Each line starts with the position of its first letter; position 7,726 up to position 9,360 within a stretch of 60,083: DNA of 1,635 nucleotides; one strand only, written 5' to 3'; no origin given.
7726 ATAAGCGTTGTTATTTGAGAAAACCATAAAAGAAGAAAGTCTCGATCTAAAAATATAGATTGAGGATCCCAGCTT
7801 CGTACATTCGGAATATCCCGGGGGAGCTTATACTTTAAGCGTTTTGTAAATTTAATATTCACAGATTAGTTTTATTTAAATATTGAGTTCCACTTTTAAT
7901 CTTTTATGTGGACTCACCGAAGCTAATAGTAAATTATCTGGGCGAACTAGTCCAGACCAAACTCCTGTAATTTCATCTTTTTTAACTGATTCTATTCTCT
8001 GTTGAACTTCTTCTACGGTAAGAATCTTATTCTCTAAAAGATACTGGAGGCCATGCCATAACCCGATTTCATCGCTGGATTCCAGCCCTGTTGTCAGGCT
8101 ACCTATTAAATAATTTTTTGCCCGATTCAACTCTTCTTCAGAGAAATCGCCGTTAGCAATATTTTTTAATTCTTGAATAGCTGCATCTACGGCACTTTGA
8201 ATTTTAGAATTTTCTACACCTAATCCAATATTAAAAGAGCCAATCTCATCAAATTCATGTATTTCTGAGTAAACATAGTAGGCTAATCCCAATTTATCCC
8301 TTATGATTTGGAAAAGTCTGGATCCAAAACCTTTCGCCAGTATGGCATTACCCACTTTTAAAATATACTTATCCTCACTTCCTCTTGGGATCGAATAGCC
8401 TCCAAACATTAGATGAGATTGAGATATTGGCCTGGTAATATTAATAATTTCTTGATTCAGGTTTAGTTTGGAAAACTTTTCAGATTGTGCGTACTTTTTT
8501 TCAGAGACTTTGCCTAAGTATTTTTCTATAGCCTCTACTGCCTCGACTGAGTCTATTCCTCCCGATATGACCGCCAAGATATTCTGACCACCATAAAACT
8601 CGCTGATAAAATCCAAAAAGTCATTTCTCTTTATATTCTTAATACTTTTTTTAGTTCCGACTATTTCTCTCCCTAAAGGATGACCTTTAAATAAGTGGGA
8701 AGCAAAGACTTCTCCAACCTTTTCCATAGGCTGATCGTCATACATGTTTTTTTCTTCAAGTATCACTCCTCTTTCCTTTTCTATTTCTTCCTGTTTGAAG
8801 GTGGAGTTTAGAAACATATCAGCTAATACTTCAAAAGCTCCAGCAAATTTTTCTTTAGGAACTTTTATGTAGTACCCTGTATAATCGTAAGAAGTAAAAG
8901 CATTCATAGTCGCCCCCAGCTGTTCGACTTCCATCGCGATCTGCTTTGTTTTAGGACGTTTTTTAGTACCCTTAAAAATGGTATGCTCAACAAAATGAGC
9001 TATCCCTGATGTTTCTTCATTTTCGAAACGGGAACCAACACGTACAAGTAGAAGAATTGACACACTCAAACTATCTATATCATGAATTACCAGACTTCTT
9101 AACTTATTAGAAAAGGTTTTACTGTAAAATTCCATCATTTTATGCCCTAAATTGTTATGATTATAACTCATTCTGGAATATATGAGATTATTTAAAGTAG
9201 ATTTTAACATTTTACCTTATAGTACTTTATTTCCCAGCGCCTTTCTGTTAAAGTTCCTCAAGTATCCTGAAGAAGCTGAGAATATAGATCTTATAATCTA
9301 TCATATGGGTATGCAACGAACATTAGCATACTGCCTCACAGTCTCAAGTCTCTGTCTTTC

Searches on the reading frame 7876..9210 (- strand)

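Call 21: search_protein_families(library=pfam, max_evalue=0.00001, proteins=[window:7876-9210:-])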
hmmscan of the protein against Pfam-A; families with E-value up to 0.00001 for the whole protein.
window:7876-9210:- (444 aa): 2 families
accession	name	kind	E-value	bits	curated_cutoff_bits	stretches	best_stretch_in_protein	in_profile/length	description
PF00675.25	Peptidase_M16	-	2.3e-40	138.3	22.3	1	46-186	9-148/149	Insulinase (Peptidase family M16)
PF05193.26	Peptidase_M16_C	-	3.7e-35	121.9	23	1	192-367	1-180/181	Peptidase M16 inactive domain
